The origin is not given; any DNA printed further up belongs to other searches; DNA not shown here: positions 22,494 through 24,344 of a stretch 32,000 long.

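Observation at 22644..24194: Orphan, apparently intact HK97-fold capsid gene in a housekeeping neighbourhood: candidate domesticated capsid or encapsulin-like shell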

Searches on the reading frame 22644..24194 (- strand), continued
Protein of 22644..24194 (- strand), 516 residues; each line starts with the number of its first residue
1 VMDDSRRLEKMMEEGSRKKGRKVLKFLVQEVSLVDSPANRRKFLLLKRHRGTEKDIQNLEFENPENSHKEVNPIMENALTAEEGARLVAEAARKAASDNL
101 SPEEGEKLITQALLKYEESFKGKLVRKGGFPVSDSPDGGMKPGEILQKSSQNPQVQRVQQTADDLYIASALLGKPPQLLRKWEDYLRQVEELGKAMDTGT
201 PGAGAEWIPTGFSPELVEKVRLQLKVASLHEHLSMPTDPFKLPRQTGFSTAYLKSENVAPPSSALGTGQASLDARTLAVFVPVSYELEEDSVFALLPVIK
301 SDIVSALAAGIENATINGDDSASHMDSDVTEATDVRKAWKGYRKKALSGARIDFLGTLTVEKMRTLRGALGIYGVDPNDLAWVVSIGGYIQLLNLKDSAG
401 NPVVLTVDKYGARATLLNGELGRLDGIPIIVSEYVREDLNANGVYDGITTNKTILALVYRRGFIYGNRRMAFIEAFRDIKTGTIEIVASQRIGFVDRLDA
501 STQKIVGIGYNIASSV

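Call 18: find_encoding_contigs(protein=P0007, flank=10000, max_places=2)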
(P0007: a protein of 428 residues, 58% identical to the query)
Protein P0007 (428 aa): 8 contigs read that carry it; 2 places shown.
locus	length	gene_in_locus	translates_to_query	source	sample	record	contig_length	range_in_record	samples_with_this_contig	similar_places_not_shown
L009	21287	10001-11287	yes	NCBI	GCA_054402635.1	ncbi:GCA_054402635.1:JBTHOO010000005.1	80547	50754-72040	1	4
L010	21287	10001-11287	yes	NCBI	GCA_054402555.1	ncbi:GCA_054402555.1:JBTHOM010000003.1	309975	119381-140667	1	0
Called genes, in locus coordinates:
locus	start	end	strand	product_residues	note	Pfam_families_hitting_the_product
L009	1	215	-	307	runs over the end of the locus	PF03787:RAMPs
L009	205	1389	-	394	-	PF09700:Cas_Cmr3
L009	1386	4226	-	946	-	PF12469:Cmr2_N, PF22335:Cas10-Cmr2_palm2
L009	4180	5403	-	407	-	PF03787:RAMPs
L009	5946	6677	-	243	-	PF10040:CRISPR_Cas6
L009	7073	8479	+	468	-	PF01494:FAD_binding_3 (faint), PF03486:HI0933_like (faint), PF07992:Pyr_redox_2, PF13450:NAD_binding_8 (faint), PF13738:Pyr_redox_3, PF00070:Pyr_redox, PF02852:Pyr_redox_dim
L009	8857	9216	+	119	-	-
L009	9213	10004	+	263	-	PF14550:Peptidase_S78_2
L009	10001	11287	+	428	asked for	PF05065:Phage_capsid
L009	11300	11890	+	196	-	PF24163:HCP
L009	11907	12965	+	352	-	-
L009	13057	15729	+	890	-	PF00801:PKD (weak), PF18911:PKD_4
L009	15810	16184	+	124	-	-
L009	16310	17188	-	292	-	PF02517:Rce1-like (weak)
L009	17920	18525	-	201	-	PF01930:Cas_Cas4, PF12705:PDDEXK_1 (weak)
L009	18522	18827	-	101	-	PF09827:CRISPR_Cas2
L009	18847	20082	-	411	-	PF01867:Cas_Cas1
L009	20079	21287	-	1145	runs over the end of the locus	PF14239:RRXRR (weak), PF01844:HNH, PF13395:HNH_4 (weak), PF14279:HNH_5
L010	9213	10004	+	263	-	PF14550:Peptidase_S78_2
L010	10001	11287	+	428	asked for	PF05065:Phage_capsid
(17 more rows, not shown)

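Call 19: find_encoding_contigs(protein=P0048, flank=10000, max_places=1)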
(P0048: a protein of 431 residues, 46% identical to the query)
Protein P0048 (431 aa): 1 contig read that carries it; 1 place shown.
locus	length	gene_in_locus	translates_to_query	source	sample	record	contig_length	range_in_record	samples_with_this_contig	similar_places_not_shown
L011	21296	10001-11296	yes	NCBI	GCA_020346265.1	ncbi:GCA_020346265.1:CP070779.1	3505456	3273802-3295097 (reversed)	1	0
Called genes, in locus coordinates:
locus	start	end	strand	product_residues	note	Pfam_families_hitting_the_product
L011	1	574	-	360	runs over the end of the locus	PF12838:Fer4_7, PF13237:Fer4_10, PF14697:Fer4_21, PF25160:LdpA_Fe-S-bd (weak), PF00037:Fer4, PF12797:Fer4_2 (weak), PF12837:Fer4_6 (weak)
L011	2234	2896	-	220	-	PF02254:TrkA_N, PF02558:ApbA (weak), PF03435:Sacchrp_dh_NADP (faint), PF03807:F420_oxidored (faint), PF02080:TrkA_C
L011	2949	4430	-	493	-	PF02386:TrkH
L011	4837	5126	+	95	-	PF13174:TPR_6 (faint)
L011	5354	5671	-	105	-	-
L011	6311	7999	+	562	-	PF04851:ResIII (faint)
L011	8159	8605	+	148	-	PF00583:Acetyltransf_1, PF13673:Acetyltransf_10, PF13508:Acetyltransf_7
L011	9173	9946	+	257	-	PF04586:Peptidase_S78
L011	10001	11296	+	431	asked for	PF05065:Phage_capsid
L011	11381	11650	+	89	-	-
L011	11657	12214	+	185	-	PF05135:Phage_connect_1 (faint), PF24163:HCP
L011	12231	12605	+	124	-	-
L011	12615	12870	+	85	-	-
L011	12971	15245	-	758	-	PF01564:Spermine_synth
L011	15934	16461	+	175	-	PF02620:YceD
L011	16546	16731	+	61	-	PF01783:Ribosomal_L32p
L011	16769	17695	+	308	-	PF00698:Acyl_transf_1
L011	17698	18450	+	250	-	PF23441:SDR (weak), PF00106:adh_short, PF01370:Epimerase, PF03807:F420_oxidored (faint), PF08659:KR, PF13561:adh_short_C2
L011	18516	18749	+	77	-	PF00550:PP-binding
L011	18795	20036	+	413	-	PF00109:ketoacyl-synt, PF00108:Thiolase_N (weak), PF02801:Ketoacyl-synt_C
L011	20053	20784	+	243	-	PF22935:RM44_endonuclase (weak), PF14622:Ribonucleas_3_3, PF00636:Ribonuclease_3, PF00035:dsrm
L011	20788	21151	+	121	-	PF02771:Acyl-CoA_dh_N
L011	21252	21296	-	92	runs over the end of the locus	PF02915:Rubrerythrin (weak)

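Call 21: search_protein_families(library=phrogs, proteins=[L007:12731-13765:+, L007:13766-14116:+, L007:14113-16290:+, L007:16287-16610:+, L007:18170-19891:+, L007:17204-17773:-, L011:6311-7999:+, L009:8857-9216:+, L009:11907-12965:+, L009:15810-16184:+], max_evalue=0.01)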
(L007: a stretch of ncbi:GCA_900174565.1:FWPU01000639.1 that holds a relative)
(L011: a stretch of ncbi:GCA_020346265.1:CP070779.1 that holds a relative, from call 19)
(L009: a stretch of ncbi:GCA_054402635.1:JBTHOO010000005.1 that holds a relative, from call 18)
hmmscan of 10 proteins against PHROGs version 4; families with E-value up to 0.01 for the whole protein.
L007:12731-13765:+ (344 aa): 0 families

L007:13766-14116:+ (116 aa): 0 families

L007:14113-16290:+ (725 aa): 0 families

L007:16287-16610:+ (107 aa): 0 families

L007:18170-19891:+ (573 aa): 0 families

L007:17204-17773:- (189 aa): 0 families

L011:6311-7999:+ (562 aa): 2 families
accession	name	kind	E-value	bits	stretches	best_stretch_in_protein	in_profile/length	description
phrog_16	-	DNA, RNA and nucleotide metabolism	4.6e-23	82.4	1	237-444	266-512/986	DNA helicase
phrog_62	-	DNA, RNA and nucleotide metabolism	7e-09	34.7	1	215-372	682-856/1881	DNA helicase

L009:8857-9216:+ (119 aa): 1 family
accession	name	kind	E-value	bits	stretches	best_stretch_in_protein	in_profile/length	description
phrog_17748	-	unknown function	0.0023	18.7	1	56-83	43-70/71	-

L009:11907-12965:+ (352 aa): 0 families

L009:15810-16184:+ (124 aa): 0 families

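Call 22: find_related_loci(query=A1, collection=viral_contigs, flank=10000)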
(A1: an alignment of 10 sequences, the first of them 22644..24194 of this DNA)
Query A1 (516 aa) in viral_contigs; peptide patterns used: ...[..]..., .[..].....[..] (x = any residue, [..] = any of these).
104 stretches matched a pattern; 64 encode a relative of the query (tblastn E <= 1e-3); 64 distinct loci.
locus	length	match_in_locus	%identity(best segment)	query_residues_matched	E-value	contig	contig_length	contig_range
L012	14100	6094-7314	55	92-514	2e-136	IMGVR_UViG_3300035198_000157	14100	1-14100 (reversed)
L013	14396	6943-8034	57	146-514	1e-129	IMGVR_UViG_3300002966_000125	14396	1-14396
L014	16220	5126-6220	56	145-514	3e-129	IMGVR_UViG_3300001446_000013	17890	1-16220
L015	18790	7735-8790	53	156-514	4e-120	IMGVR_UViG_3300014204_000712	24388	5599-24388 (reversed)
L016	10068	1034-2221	45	107-514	2e-111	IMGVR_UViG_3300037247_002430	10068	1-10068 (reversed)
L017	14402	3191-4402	45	125-513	4e-107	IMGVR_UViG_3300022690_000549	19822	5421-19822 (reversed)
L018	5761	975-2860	48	17-514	4e-102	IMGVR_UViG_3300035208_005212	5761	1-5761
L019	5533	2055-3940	48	17-514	7e-102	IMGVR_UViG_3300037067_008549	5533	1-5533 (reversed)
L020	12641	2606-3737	56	125-512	7e-101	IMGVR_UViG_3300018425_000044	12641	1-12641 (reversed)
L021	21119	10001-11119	44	140-512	5e-99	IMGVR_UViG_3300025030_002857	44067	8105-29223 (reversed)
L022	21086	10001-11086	46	154-512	2e-98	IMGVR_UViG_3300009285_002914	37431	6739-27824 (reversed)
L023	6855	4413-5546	44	141-512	5e-95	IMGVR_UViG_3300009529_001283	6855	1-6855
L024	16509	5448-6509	47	156-512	1e-94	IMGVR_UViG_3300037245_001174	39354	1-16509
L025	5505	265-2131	42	22-514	6e-93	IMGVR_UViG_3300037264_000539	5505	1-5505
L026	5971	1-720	55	266-512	5e-78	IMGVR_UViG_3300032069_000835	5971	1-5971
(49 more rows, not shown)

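Call 26: search_protein_families(library=pfam, proteins=[L012:888-2201:+, L012:2185-2919:+, L012:2898-5501:+, L013:1082-3049:+, L013:3046-6195:+, L013:6197-6769:+, L015:2426-3664:+, L015:3673-5685:+, L017:1007-2359:+, L017:2359-3093:+], max_evalue=0.001)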
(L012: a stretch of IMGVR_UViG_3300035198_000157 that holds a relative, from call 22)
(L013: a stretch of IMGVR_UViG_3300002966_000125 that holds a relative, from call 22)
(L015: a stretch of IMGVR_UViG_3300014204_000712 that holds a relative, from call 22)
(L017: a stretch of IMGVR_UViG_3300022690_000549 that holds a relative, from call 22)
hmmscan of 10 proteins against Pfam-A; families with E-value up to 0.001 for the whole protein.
L012:888-2201:+ (437 aa): 1 family
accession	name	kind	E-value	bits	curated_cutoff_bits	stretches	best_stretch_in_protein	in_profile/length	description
PF04860.17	Phage_portal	-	4.8e-79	266.3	39.1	1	56-382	3-320/321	Phage portal protein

L012:2185-2919:+ (244 aa): 1 family
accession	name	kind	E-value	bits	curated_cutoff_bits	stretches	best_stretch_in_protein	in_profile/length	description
PF04233.19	Phage_Mu_F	-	1e-15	58.9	29.6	1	122-240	2-110/112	Phage Mu protein F like protein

L012:2898-5501:+ (867 aa): 2 families
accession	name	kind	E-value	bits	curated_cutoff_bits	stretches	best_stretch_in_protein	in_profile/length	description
PF14550.11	Peptidase_S78_2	-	1.4e-29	103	24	1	756-865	9-123/126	Putative phage serine protease XkdF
PF01068.26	DNA_ligase_A_M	-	1.6e-13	51.2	26.2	1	225-404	18-204/204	ATP dependent DNA ligase domain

L013:1082-3049:+ (655 aa): 3 families
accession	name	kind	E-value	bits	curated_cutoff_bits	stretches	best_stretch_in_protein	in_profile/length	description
PF04860.17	Phage_portal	-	8.7e-73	245.7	39.1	1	67-395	3-321/321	Phage portal protein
PF04233.19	Phage_Mu_F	-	2.8e-06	28.5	29.6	1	537-640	2-102/112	Phage Mu protein F like protein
PF06074.18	Portal_Mu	-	0.00054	19.8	23.9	0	63-345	9-280/336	Portal protein of Mu bacteriophage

L013:3046-6195:+ (1049 aa): 5 families
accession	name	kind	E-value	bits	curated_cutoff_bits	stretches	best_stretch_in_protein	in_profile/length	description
PF14550.11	Peptidase_S78_2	-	3.5e-24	85.6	24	1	932-1046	5-124/126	Putative phage serine protease XkdF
PF01068.26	DNA_ligase_A_M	-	5.8e-19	69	26.2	1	383-568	14-204/204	ATP dependent DNA ligase domain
PF08241.18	Methyltransf_11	-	2.5e-08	34.9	21.2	1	225-275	42-95/95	Methyltransferase domain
PF13489.12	Methyltransf_23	-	7.2e-07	29.5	27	1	220-280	46-121/164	Methyltransferase domain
PF13649.12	Methyltransf_25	-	0.00037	21.6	27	0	228-271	53-97/97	Methyltransferase domain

L013:6197-6769:+ (190 aa): 0 families

L015:2426-3664:+ (412 aa): 2 families
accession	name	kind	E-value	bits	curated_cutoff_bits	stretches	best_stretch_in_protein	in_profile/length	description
PF17289.8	Terminase_6C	-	3.7e-10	40.4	22.6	1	259-400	2-153/155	Terminase RNaseH-like domain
PF03237.21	Terminase_6N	-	0.00034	20.8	22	1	31-242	2-213/215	Terminase large subunit, T4likevirus-type, N-terminal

L015:3673-5685:+ (670 aa): 2 families
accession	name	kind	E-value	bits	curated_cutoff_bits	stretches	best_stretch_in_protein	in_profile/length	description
PF04860.17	Phage_portal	-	1.5e-75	254.8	39.1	1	54-372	2-310/321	Phage portal protein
PF04233.19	Phage_Mu_F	-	7.8e-08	33.5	29.6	1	563-666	2-111/112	Phage Mu protein F like protein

L017:1007-2359:+ (450 aa): 3 families
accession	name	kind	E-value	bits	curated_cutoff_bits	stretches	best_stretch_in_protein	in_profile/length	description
PF14550.11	Peptidase_S78_2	-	6.9e-29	100.8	24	1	330-449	4-123/126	Putative phage serine protease XkdF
PF04233.19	Phage_Mu_F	-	1.2e-09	39.3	29.6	1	165-286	2-111/112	Phage Mu protein F like protein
PF08381.16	BRX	-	1.2e-05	25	24.5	1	29-70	10-51/56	Transcription factor regulating root and shoot growth via Pin3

L017:2359-3093:+ (244 aa): 0 families
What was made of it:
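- Closest known: Complete head modules on IMG/VR viral contigs. Same: The MCP is 45-57% identical (53-57% in L012, L013 and L015), and the S78_2 protease family is the same (calls 22, 26).
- Viral contigs of the clade have a full TerL-portal-MuF-protease-MCP order (calls 22, 26).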

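Call 35: predict_structure(alignment_id=A2)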
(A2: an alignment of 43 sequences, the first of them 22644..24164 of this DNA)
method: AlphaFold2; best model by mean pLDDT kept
length: 506 residues; sequences in the alignment: 43
mean_pLDDT: 81.0   pTM: 0.71
mean pLDDT of the five models: 81.0, 77.8, 76.3, 74.9, 72.8
residues with pLDDT >= 90: 271; 70-90: 117; 50-70: 33; < 50: 85
segments of 3 or more residues with pLDDT < 50: 1-65, 114-125, 127-130, 132-134
pLDDT, mean of each block of 10 residues (from residue 1): 42 42 36 33 40 45 54 84 86 88 79 47 45 54 86 92 92 91 74 68 85 95 94 80 84 73 96 92 94 96 98 95 97 97 96 97 96 96 94 89 74 95 96 94 97 95 90 93 95 97 85
secondary structure, 60 per line:
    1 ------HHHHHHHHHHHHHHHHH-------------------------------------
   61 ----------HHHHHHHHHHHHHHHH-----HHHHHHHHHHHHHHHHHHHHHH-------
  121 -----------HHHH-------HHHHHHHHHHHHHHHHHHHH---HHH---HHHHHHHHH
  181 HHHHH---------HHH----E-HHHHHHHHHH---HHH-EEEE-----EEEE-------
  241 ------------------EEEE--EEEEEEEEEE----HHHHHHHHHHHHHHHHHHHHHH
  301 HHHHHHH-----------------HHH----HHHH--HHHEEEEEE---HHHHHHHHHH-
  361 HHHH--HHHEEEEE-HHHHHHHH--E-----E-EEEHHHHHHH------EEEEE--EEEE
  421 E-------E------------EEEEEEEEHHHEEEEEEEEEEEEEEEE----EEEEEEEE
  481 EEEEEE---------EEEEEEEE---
elements in order: H7-23 H71-86 H92-113 H132-135 H143-162 H172-185 H204-213 E221-224 E230-233 E259-262 E265-274 H279-307 H332-335 E341-346 H350-359 H361-364 E370-374 H376-383 E394-396 H397-403 E410-414 E417-421 E442-449 E453-468 E473-486 E496-503
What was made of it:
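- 23973..24050 (-): Codons 39-64: disordered linker evolving at a neutral-like rate (5 non-synonymous and 1 synonymous difference between strains). It contains a second Shine-Dalgarno site, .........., at 23981-23990. pLDDT below 50 for residues 1-65 (call 35).
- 23610..23972 (-): Internal ATG (Met65, 23970-23972), at the position where stand-alone MCPs of the clade start, followed by the delta/scaffold-like helical domain (residues 65 to about 185). Starting at Met65 gives a 442-aa protein. Helices 71-113 and 143-185 with pLDDT 84-92 (call 35).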

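Call 40: fold_search(model_id=the predicted structure, library=pdb)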
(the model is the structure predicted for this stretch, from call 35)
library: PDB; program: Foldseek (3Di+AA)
matches with E <= 10: 747; with E <= 0.001: 373
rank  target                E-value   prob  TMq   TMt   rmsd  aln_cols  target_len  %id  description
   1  8ho3_M                6.5e-16  1.00  0.40  0.66   6.6       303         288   20  Capsid of DT57C bacteriophage in the full state (released 2023-12-13)
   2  8ho3_A                1.6e-15  1.00  0.38  0.61   8.2       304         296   21  Capsid of DT57C bacteriophage in the full state (released 2023-12-13)
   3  8zvi_G                1.9e-14  1.00  0.37  0.60   8.5       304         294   21  Structure of the bacteriophage T5 capsid (released 2024-09-04)
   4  8zvi_A                3.4e-14  1.00  0.37  0.60   8.4       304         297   22  Structure of the bacteriophage T5 capsid (released 2024-09-04)
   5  6oma_A                7.5e-13  1.00  0.38  0.61   8.4       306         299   22  non-decorated head of the phage T5 (released 2019-10-02)
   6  6tb9_A5               1.7e-12  1.00  0.39  0.62   6.5       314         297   15  Capsid of native GTA particle computed with C5 symmetry (released 2020-07-22)
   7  6oma_M                1.8e-12  1.00  0.39  0.63   6.0       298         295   22  non-decorated head of the phage T5 (released 2019-10-02)
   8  5tjt_A                3.1e-12  1.00  0.36  0.59   8.8       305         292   20  T5 bacteriophage major capsid protein - one PB8 hexon (released 2017-02-22)
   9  2ft1_G                5.3e-12  1.00  0.38  0.67   5.6       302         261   14  Bacteriophage HK97 Head II (released 2006-02-07)
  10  6tb9_A4               7.9e-12  1.00  0.39  0.63   5.3       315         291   14  Capsid of native GTA particle computed with C5 symmetry (released 2020-07-22)
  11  9ous_A                1.2e-11  1.00  0.36  0.60   8.1       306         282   14  D3 Virion icos (released 2026-03-11)
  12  2fs3_F                1.3e-11  1.00  0.36  0.65   7.5       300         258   15  Bacteriophage HK97 K169Y Head I (released 2006-02-07)
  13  2fte_F                1.8e-11  1.00  0.38  0.67   6.9       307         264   14  Bacteriophage HK97 Expansion Intermediate IV (released 2006-02-07)
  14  6tsu_A5               1.9e-11  1.00  0.38  0.62   6.6       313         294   17  Capsid of empty GTA particle computed with C5 symmetry (released 2020-07-22)
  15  9lbm_A                2.0e-11  1.00  0.36  0.61   6.6       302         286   15  Cryo-EM structure of bacteriophage phiXacJX1 capsid (released 2025-05-07)
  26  8fqk_A                9.3e-11  1.00  0.37  0.66   5.1       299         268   12  Asymmetric unit of HK97 phage prohead I (released 2023-06-28)
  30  8fqk_D                1.6e-10  1.00  0.38  0.68   5.0       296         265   12  Asymmetric unit of HK97 phage prohead I (released 2023-06-28)
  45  3qpr_G                4.4e-10  1.00  0.37  0.69   6.7       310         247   14  HK97 Prohead I encapsidating inactive virally encoded protease (released 2011-03-30)
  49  8wol_1                4.9e-10  1.00  0.37  0.57   6.5       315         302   14  Cryo-EM structure of the Mmp1 encapasulin from Mycobacterium smegmatis (released 2024-11-27)
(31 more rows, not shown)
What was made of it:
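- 22647..23609 (-): HK97-fold body: N-arm, E-loop, spine helix 279-307, and A and P domains. Foldseek hits to T5, GTA and HK97 capsids (call 40).
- Checked: An AlphaFold2 model (pLDDT 81, with 271 residues at 90 or above; call 35) matches T5/DT57C, RcGTA and HK97 capsid proteins at Foldseek probability 1.0 (call 40).
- HK97 gp5 alone forms Prohead I (established knowledge; Prohead I structures 8fqk and 3qpr appear among the fold hits, call 40). A mycobacterial encapsulin is a significant but low-ranked fold hit (8wol, rank 49, call 40). RcGTA capsid protein is among the best fold matches (call 40).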
